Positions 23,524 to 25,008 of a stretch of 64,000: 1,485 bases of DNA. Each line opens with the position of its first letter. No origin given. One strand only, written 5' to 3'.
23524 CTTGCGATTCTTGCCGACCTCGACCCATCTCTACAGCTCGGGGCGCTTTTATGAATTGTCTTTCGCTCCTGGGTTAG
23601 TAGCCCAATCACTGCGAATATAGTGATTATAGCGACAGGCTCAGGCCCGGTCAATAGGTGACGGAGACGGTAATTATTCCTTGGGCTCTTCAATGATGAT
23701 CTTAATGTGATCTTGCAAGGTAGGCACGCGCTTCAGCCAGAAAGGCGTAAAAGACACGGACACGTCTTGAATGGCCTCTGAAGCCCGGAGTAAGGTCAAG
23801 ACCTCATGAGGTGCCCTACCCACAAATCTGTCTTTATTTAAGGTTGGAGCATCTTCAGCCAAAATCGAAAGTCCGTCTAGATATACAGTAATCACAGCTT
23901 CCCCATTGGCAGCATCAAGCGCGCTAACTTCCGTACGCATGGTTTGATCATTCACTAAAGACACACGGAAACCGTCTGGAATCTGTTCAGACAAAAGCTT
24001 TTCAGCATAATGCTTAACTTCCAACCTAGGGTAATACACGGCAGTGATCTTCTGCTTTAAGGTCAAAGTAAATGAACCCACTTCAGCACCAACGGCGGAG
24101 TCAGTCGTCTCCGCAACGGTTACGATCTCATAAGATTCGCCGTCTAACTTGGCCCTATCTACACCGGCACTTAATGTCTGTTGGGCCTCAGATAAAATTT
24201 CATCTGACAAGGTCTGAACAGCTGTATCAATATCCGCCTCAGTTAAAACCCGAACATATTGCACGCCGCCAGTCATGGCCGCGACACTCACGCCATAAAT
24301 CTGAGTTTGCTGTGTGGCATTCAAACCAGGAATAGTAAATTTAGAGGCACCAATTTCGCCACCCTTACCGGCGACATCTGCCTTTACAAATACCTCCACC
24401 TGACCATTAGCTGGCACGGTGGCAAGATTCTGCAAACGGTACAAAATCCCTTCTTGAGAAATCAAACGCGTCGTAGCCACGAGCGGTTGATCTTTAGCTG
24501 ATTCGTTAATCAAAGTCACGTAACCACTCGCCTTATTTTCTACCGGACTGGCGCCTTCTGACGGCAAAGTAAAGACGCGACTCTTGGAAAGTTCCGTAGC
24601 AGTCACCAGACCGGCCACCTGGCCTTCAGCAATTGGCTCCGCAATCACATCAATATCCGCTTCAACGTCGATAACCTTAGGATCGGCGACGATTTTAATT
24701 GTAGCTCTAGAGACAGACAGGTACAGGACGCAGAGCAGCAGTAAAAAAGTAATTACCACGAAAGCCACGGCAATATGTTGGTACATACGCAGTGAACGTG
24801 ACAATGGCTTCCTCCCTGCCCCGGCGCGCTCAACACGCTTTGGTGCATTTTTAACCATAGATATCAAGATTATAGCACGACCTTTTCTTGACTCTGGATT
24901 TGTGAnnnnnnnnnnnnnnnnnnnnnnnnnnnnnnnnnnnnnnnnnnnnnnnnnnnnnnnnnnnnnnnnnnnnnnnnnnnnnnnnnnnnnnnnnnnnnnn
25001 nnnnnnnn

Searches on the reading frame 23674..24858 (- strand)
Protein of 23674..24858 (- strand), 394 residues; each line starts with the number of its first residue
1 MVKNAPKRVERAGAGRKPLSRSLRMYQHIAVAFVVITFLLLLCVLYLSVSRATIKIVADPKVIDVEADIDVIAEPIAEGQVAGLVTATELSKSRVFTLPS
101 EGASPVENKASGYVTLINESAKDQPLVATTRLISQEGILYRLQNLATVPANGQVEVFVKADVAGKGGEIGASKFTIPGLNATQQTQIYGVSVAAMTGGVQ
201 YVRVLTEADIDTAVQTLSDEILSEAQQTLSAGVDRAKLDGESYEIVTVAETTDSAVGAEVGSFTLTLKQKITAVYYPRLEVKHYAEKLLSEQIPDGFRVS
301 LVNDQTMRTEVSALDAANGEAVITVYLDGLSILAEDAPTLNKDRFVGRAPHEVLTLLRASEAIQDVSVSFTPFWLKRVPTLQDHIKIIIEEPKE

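Call 83: find_related_loci(query=A9, collection=metagenome_contigs, flank=10000)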
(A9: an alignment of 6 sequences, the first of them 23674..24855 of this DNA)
Query A9 (393 aa) in metagenome_contigs; peptide patterns used: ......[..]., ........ (x = any residue, [..] = any of these).
169 stretches matched a pattern; 4 encode a relative of the query (tblastn E <= 1e-3); 4 distinct loci.
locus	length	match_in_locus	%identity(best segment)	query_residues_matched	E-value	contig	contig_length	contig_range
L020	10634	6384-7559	82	2-393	0e+0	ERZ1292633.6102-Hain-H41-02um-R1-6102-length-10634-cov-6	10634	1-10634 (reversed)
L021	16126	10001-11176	81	2-393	0e+0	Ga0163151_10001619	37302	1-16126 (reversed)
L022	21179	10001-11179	80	1-393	0e+0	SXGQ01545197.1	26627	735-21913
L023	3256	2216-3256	71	1-346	2e-158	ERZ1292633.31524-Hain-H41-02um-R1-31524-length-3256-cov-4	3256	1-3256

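Call 101: search_protein_families(library=pfam, proteins=[window:23674-24858:-], max_evalue=0.001)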
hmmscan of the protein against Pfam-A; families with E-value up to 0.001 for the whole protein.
window:23674-24858:- (394 aa): 0 families
